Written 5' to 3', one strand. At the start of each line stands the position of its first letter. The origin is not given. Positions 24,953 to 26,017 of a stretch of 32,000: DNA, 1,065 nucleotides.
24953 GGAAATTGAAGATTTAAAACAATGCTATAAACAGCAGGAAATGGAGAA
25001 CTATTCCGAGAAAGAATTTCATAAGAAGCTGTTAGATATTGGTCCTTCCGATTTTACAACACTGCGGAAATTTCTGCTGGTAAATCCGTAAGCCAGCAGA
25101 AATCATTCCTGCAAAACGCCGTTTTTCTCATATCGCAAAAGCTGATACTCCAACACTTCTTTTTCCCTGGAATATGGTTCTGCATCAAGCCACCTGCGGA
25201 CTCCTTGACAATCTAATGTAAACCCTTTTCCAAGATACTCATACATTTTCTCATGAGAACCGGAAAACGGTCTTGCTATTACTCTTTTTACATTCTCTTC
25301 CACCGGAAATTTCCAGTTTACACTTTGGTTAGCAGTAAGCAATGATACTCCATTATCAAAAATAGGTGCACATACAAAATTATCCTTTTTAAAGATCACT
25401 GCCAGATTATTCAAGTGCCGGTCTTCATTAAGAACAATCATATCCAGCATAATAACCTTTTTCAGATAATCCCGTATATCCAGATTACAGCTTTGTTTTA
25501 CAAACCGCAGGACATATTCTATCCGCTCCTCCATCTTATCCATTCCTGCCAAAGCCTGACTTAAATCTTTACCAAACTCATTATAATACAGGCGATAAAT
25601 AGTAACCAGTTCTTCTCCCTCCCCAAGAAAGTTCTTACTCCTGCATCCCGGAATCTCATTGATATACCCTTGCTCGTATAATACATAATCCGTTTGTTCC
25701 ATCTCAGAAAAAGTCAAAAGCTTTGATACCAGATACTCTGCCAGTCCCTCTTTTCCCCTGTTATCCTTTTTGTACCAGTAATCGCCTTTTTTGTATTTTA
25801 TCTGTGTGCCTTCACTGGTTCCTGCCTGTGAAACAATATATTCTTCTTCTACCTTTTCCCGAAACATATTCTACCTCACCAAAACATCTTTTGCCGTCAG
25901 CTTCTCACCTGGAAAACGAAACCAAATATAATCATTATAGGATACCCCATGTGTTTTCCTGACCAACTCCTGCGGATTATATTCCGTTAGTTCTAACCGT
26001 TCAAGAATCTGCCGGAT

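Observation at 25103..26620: HipA-like kinase split from its N-terminal domain by a single in-frame TAG, with an SD-like site placed for re-initiation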

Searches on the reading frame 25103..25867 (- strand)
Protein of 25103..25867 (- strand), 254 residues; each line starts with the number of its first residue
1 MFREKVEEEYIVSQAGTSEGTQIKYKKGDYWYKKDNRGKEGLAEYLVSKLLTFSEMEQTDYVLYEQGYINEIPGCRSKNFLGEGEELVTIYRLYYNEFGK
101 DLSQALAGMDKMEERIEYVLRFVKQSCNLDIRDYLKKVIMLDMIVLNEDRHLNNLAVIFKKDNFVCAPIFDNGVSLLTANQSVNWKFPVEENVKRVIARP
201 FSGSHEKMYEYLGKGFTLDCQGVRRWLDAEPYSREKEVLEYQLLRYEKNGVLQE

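Call 5: search_protein_families(library=pfam, proteins=[window:25103-25867:-], max_evalue=1)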
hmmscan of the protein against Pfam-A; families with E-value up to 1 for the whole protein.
window:25103-25867:- (254 aa): 2 families
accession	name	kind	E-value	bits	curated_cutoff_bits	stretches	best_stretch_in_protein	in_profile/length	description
PF07804.18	HipA_C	-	9.5e-05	22.6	30.5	1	104-180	85-167/213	HipA-like C-terminal domain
PF00454.33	PI3_PI4_kinase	-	0.0016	18.9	27.1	1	136-185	135-181/241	Phosphatidylinositol 3- and 4-kinase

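Call 6: search_protein_families(library=ncbifam, proteins=[window:25103-25867:-], max_evalue=1)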
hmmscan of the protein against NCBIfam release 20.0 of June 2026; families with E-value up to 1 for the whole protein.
window:25103-25867:- (254 aa): 0 families

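Call 16: find_related_loci(query=A1, collection=genome_contigs, flank=5000)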
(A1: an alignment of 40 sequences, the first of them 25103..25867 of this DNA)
Query A1 (254 aa) in genome_contigs; peptide patterns used: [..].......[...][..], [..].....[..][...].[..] (x = any residue, [..] = any of these).
599 stretches matched a pattern (row limit reached: there are more); 514 encode a relative of the query (tblastn E <= 1e-3); the best 80 are kept; 80 distinct loci.
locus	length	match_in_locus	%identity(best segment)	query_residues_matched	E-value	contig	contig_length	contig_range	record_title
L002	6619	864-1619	81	1-252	8e-145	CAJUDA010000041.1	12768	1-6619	MAG TPA_asm: uncultured Eubacterium sp. isolate MGBC130580 genome assembly, contig: MGBC130580.41, whole genome shotgun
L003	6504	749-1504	84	1-252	4e-145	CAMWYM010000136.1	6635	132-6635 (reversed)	MAG TPA_asm: uncultured Clostridium sp. isolate SRR14411261_bin.12_metawrap_v1.3_MAG genome assembly, contig: NODE.2339_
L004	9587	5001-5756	68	1-252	3e-120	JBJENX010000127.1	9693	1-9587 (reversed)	MAG: Lachnospiraceae bacterium isolate LOHA42_bin.057 NODE_5097_length_9693_cov_27.477174, whole genome shotgun sequence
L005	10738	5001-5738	70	1-246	5e-118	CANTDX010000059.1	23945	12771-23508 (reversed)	MAG TPA_asm: uncultured Dorea sp. isolate SRR18243811_bin.30_metawrap_v1.3_MAG genome assembly, contig: NODE.2211_length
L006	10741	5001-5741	65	1-247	1e-111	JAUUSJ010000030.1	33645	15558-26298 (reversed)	MAG: Blautia sp. isolate N1171.6 NODE_419_length_33645_cov_49.467222, whole genome shotgun sequence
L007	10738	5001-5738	65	1-246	8e-111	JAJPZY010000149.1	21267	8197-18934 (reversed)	MAG: Clostridiales bacterium isolate BH.4_7 NODE_421_length_21267_cov_19.974873, whole genome shotgun sequence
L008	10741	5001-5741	64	1-247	7e-111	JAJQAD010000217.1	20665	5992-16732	MAG: Clostridiales bacterium isolate BH.7_4 NODE_199_length_20665_cov_7.562639, whole genome shotgun sequence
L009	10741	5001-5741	64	1-247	5e-108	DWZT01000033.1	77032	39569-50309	MAG TPA_asm: Candidatus Mediterraneibacter cottocaccae isolate CHK192-87 CHK192__C42257_L77032_SAMEA5754836, whole genom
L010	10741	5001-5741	63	1-247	5e-108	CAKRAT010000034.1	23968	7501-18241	MAG: uncultured Dorea sp. isolate REFINED_METABAT215_TOP10_CONTIGS_1500_ASSEMBLY_K77_MERGED__Hadza_PheChl_Fiber-Hadza-Ne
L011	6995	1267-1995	59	1-243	2e-99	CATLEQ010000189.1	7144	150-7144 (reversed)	MAG TPA_asm: uncultured Lachnospiraceae bacterium isolate MGG09882_1680015442 genome assembly, contig: ERR3199637_5985,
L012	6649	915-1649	64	1-245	3e-109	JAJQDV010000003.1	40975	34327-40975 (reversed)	MAG: Clostridiales bacterium isolate MI.11_7 NODE_102_length_40975_cov_12.383871, whole genome shotgun sequence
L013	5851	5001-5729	61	1-243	1e-98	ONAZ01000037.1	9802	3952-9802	uncultured Lachnospiraceae bacterium isolate RUG145 genome assembly, contig: scaffold_4960, whole genome shotgun sequenc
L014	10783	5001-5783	59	1-252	3e-97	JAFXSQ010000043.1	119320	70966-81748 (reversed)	MAG: Lachnospiraceae bacterium isolate RGIG6709 Sheep_Rumen-2__c924812, whole genome shotgun sequence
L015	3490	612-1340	60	1-243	3e-95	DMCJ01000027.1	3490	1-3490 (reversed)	MAG TPA_asm: Lachnospiraceae bacterium isolate UBA10309 contig_224521, whole genome shotgun sequence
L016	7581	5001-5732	54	1-243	1e-87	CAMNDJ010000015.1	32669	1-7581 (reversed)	MAG: uncultured Lachnospiraceae bacterium isolate SRR873597_bin.113_metaWRAP_v1.3_MAG genome assembly, contig: NODE.2661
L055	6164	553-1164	40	9-210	6e-44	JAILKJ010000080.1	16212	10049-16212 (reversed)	MAG: Lachnospiraceae bacterium isolate RUI199 k141_7164979_flag=0_multi=12.0000_len=16212, whole genome shotgun sequence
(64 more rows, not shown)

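Call 19: search_solved_structures(query=A1, max_evalue=1, show_alignments=2)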
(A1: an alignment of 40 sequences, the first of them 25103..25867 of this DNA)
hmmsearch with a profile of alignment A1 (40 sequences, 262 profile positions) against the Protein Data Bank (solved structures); distinct sequences matched with E-value up to 1: 6.
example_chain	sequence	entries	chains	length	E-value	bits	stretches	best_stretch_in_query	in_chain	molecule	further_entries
3akj_A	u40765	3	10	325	2.1e-08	37.2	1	134-204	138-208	CtkA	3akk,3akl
8ezr_B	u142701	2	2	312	6.6e-05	25.7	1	107-232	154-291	HipT(Lp)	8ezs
7vkb_A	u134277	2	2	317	6.7e-05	25.7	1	107-231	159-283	HipA_C domain-containing protein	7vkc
7wcf_A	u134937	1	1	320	0.0015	21.3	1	107-231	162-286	HipA_C domain-containing protein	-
7ab4_C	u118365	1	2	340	0.27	13.9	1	111-175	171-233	HipA_C domain-containing protein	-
7ab3_C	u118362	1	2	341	0.28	13.9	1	111-175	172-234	HipA_C domain-containing protein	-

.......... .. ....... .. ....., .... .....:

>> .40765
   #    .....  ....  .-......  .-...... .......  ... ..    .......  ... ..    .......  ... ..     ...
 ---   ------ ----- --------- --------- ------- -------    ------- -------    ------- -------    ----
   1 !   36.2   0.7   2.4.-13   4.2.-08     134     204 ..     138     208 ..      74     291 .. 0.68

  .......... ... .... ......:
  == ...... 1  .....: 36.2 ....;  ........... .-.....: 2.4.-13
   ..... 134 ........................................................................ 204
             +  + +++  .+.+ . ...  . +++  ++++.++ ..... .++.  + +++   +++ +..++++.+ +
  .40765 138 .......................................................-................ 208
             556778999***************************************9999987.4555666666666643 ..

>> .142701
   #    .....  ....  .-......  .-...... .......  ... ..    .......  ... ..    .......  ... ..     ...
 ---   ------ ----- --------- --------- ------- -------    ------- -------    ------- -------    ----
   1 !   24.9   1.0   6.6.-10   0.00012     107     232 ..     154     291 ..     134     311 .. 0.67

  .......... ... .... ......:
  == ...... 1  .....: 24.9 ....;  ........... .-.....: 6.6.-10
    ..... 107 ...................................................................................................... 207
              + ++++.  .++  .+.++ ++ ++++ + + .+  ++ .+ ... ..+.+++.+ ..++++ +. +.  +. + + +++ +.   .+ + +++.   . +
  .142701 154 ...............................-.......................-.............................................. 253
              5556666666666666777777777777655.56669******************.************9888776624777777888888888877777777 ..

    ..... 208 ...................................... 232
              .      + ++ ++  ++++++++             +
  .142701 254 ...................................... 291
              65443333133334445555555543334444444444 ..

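Call 35: search_protein_families(library=padloc, proteins=[window:25103-25867:-], max_evalue=1)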
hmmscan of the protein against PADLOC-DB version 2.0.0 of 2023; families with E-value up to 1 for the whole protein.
window:25103-25867:- (254 aa): 6 families
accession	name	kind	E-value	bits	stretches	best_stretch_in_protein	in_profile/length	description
PDLC04340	PDC-M03A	-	5.3e-15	53.7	1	37-181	43-176/280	-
PDLC04339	PDC-M03A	-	9.7e-13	46.1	1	23-178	26-180/293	-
PDLC04344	PDC-M03A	-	9.8e-11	39.6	1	12-177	18-193/305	-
PDLC04342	PDC-M03A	-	1.8e-06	25.7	1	35-184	48-202/299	-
PDLC04345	PDC-M03A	-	7.5e-05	20.1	1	116-178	126-195/302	-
PDLC04338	PDC-M03A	-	0.0011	16.1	1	131-181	255-305/428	-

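Call 36: search_protein_families(library=phrogs, proteins=[window:25103-25867:-], max_evalue=0.1)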
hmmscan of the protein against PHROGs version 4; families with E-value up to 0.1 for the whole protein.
window:25103-25867:- (254 aa): 3 families
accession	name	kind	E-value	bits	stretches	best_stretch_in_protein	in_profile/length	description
phrog_8728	-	unknown function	1.1e-06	28.9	1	123-178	141-198/307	-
phrog_3162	-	unknown function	0.00014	22.5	1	129-163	109-143/247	-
phrog_11186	-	unknown function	0.0011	19.6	1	121-186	135-192/302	-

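Call 49: predict_structure(alignment_id=A1)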
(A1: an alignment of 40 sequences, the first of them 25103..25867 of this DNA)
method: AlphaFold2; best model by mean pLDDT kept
length: 254 residues; sequences in the alignment: 40
mean_pLDDT: 94.3   pTM: 0.91
mean pLDDT of the five models: 94.3, 93.7, 93.4, 93.1, 93.1
residues with pLDDT >= 90: 231; 70-90: 14; 50-70: 5; < 50: 4
segments of 3 or more residues with pLDDT < 50: 16-19
pLDDT, mean of each block of 10 residues (from residue 1): 95 62 89 92 98 98 98 97 97 97 96 98 98 98 96 96 97 92 89 95 96 98 98 97 96 83
secondary structure, 60 per line:
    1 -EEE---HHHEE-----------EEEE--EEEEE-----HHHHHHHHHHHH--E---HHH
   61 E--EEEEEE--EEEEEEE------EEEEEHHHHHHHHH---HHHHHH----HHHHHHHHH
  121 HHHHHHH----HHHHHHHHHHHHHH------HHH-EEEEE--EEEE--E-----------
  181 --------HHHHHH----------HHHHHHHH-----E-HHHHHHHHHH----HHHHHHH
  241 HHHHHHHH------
elements in order: E2-4 E24-27 E30-34 H40-51 E64-69 E72-78 E85-89 H90-98 H102-107 H112-127 H132-145 E156-160 E163-166 H189-194 H205-212 H220-229 H234-248

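Call 52: fold_search(model_id=the predicted structure, library=pdb)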
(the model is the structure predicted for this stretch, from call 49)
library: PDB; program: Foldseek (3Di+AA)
matches with E <= 10: 980; with E <= 0.001: 12
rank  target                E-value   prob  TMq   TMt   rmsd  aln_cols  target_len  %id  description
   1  3akk_C                2.3e-07  1.00  0.64  0.58   5.4       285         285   16  Crystal structure of A Helicobacter pylori proinflammatory kinase CtkA (released 2010-12-01)
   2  3akk_B                2.9e-07  1.00  0.65  0.58   5.4       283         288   16  Crystal structure of A Helicobacter pylori proinflammatory kinase CtkA (released 2010-12-01)
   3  3akl_A                3.7e-07  1.00  0.63  0.57   5.4       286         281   16  Crystal structure of A Helicobacter pylori proinflammatory kinase CtkA (released 2010-12-01)
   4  3akk_D                6.1e-07  1.00  0.64  0.57   5.5       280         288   16  Crystal structure of A Helicobacter pylori proinflammatory kinase CtkA (released 2010-12-01)
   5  3akj_A                1.3e-06  1.00  0.56  0.53   6.7       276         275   16  Crystal structure of A Helicobacter pylori proinflammatory kinase CtkA (released 2010-12-01)
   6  3akk_A                1.8e-06  1.00  0.60  0.53   6.2       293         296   17  Crystal structure of A Helicobacter pylori proinflammatory kinase CtkA (released 2010-12-01)
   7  3akl_C                5.3e-06  1.00  0.62  0.57   5.4       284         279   16  Crystal structure of A Helicobacter pylori proinflammatory kinase CtkA (released 2010-12-01)
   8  7vkb_A                1.4e-05  1.00  0.55  0.54   7.6       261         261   16  Crystal structure of the a bacterial kinase complex (released 2022-06-29)
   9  8ezr_B                9.2e-05  1.00  0.56  0.52   7.6       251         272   17  Crystal structure of the HipS(Lp)-HipT(Lp) complex from Legionella pneumophila, native protein (released 2023-09-27)
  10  7wcf                  1.3e-04  1.00  0.53  0.44   7.9       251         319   16  Crystal structure of the kinase with AMP-PNP (released 2022-06-29)
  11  8ezs_B                1.5e-04  1.00  0.56  0.54   9.0       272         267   15  Crystal structure of the HipS(Lp)-HipT(Lp) complex from Legionella pneumophila, Sel-met protein (released 2023-09-27)
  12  7vkc                  9.1e-04  1.00  0.54  0.44   8.4       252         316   15  Crystal structure of a bacterial Ser/Thr kinase (released 2022-06-29)
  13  2wiu_C                1.2e-03  0.98  0.41  0.28  12.3       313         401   12  Mercury-modified bacterial persistence regulator hipBA (released 2009-07-28)
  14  3dnu                  2.1e-03  0.99  0.45  0.29   9.9       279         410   11  structure of MDT protein (released 2009-01-27)
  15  4hnd_A                2.9e-03  0.97  0.44  0.34   9.0       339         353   12  Crystal structure of the catalytic domain of Selenomethionine substituted human PI4KIIalpha in complex with ADP (released 2014-04-09)
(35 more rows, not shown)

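Call 75: search_dna_similar(query=window:25103-25867:-, collection=plasmids, mode=protein, max_evalue=0.00001, max_rows=15)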
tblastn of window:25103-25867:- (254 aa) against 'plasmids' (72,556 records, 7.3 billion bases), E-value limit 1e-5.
Records with a match: 11; places in all: 11; records where one place covers at least 80% of the query: 4.
Best place of each record, by identity: <60% 11.
By first word of the organism name: Streptococcus 5; Cytobacillus 1; Niallia 1; Paenisporosarcina 1; Alkalihalophilus 1; [Eubacterium] 1; Lachnospira 1.
By predicted mobility (MOB-suite, as given by PLSDB): non-mobilizable 10; conjugative 1.
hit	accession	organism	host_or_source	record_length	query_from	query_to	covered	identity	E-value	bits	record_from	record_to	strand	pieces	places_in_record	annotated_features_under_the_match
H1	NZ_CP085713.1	Cytobacillus solani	single cell,soil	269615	15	243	90%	34.7%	2e-18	92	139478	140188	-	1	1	hypothetical protein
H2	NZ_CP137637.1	Niallia sp. XMNu-256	-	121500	7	243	93%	31.2%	2e-18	91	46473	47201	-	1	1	hypothetical protein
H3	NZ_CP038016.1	Paenisporosarcina antarctica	Antarctica: Sea off King George Island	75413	1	243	96%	28.5%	1e-14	80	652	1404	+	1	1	hypothetical protein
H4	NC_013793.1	Alkalihalophilus pseudofirmus OF4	-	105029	36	243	82%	30.5%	1e-14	81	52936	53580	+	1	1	hypothetical protein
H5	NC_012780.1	[Eubacterium] eligens ATCC 27750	-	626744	17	204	74%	33.0%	7e-21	99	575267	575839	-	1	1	hypothetical protein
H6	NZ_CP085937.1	Lachnospira eligens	-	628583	17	204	74%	33.0%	7e-21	99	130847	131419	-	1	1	hypothetical protein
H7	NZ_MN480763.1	Streptococcus salivarius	-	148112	38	221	72%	31.2%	5e-8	61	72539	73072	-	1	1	hypothetical protein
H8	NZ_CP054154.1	Streptococcus salivarius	Homo sapiens,single culture,oral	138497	38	221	72%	31.2%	7e-8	60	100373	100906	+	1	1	hypothetical protein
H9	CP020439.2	Streptococcus equinus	Homo sapiens,blood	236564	38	221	72%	30.7%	2e-7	59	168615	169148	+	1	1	hypothetical protein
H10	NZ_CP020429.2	Streptococcus sp. FDAARGOS_192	Homo sapiens,peripheral blood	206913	38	221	72%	30.7%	2e-7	59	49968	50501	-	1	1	hypothetical protein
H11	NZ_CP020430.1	Streptococcus sp. FDAARGOS_192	Homo sapiens,peripheral blood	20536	38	221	72%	30.3%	2e-7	59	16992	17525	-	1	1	hypothetical protein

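Call 76: search_dna_similar(query=window:25103-25867:-, collection=phages, mode=protein, max_evalue=0.00001, max_rows=15)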
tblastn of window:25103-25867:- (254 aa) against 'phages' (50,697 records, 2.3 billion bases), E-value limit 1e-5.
Records with a match: 4; places in all: 4; records where one place covers at least 80% of the query: 0.
Best place of each record, by identity: <60% 4.
By first word of the organism name: Bacteriophage 4.
By host as written in the record: - 4.
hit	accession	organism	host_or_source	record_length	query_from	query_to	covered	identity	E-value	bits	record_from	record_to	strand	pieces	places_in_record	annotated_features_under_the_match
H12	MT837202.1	Bacteriophage sp.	human fecal samples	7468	4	201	78%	34.9%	2e-25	110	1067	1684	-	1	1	record has no annotation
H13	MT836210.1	Bacteriophage sp.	human fecal samples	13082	17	203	74%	34.2%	1e-16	84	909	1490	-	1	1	record has no annotation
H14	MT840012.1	Bacteriophage sp.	human fecal samples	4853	38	207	67%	31.3%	1e-14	79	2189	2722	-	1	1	record has no annotation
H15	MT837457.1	Bacteriophage sp.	human fecal samples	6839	38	201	65%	32.2%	6e-16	82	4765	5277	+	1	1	record has no annotation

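Call 77: get_annotated_region(hit=H1, flank=3000)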
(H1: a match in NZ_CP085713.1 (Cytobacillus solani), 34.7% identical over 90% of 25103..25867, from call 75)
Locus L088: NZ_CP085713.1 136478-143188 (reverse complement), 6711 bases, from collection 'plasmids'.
description: Cytobacillus solani strain F27 plasmid unnamed, complete sequence
organism: Cytobacillus solani (NCBI taxid 1637975)
taxonomy: Bacteria; Bacillota; Bacilli; Bacillales; Bacillaceae; Cytobacillus; Cytobacillus solani
host: -; source: single cell,soil; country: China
typing (MOB-suite, as given by PLSDB): non-mobilizable
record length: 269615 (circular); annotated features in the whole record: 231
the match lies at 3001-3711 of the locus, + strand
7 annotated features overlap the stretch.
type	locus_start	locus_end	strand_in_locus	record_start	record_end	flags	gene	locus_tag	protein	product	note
CDS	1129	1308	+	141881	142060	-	-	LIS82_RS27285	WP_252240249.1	hypothetical protein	-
CDS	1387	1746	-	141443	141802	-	-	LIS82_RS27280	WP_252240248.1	hypothetical protein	-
CDS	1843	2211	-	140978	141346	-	-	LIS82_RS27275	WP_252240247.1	DUF6713 family protein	-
CDS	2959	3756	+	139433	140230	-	-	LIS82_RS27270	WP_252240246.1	hypothetical protein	-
CDS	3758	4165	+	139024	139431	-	-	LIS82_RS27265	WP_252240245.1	hypothetical protein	-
CDS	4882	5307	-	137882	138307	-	-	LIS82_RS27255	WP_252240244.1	chromate transporter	GO:0015703 - chromate transport [Evidence IEA]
CDS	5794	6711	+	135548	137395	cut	-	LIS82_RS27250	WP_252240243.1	AAA family ATPase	-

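Call 78: get_annotated_region(hit=H5, flank=3000)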
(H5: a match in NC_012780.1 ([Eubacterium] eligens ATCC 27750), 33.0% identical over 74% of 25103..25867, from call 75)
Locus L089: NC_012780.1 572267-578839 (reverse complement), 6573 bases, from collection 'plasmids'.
description: [Eubacterium] eligens ATCC 27750 plasmid unnamed, complete sequence
organism: [Eubacterium] eligens ATCC 27750 (NCBI taxid 515620)
taxonomy: Bacteria; Bacillota; Clostridia; Lachnospirales; Lachnospiraceae; Lachnospira; Lachnospira eligens; [Eubacterium] eligens ATCC 27750
host: -; source: -; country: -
typing (MOB-suite, as given by PLSDB): non-mobilizable; replicon rep_cluster_238
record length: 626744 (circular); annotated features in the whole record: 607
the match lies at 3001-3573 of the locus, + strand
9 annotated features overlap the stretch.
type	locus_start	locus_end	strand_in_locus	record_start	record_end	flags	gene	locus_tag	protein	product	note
CDS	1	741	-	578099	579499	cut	-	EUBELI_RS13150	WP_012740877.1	MATE family efflux transporter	GO:0006855 - xenobiotic transmembrane transport [Evidence IEA]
CDS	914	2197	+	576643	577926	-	-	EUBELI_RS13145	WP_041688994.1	O-acetylhomoserine aminocarboxypropyltransferase/cysteine synthase family protein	-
CDS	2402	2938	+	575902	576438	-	-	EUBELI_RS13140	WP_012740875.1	helix-turn-helix domain-containing protein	-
CDS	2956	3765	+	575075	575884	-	-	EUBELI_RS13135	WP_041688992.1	hypothetical protein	-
CDS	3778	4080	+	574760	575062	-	-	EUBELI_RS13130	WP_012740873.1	Dabb family protein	-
CDS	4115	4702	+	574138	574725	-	-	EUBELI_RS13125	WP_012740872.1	HD domain-containing protein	-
CDS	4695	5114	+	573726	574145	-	-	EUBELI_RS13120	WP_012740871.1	hypothetical protein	-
CDS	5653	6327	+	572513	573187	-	-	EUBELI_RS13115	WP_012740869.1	PBECR4 domain-containing protein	-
CDS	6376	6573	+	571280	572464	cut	-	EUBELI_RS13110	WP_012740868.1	aminotransferase class I/II-fold pyridoxal phosphate-dependent enzyme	GO:0009058 - biosynthetic process [Evidence IEA]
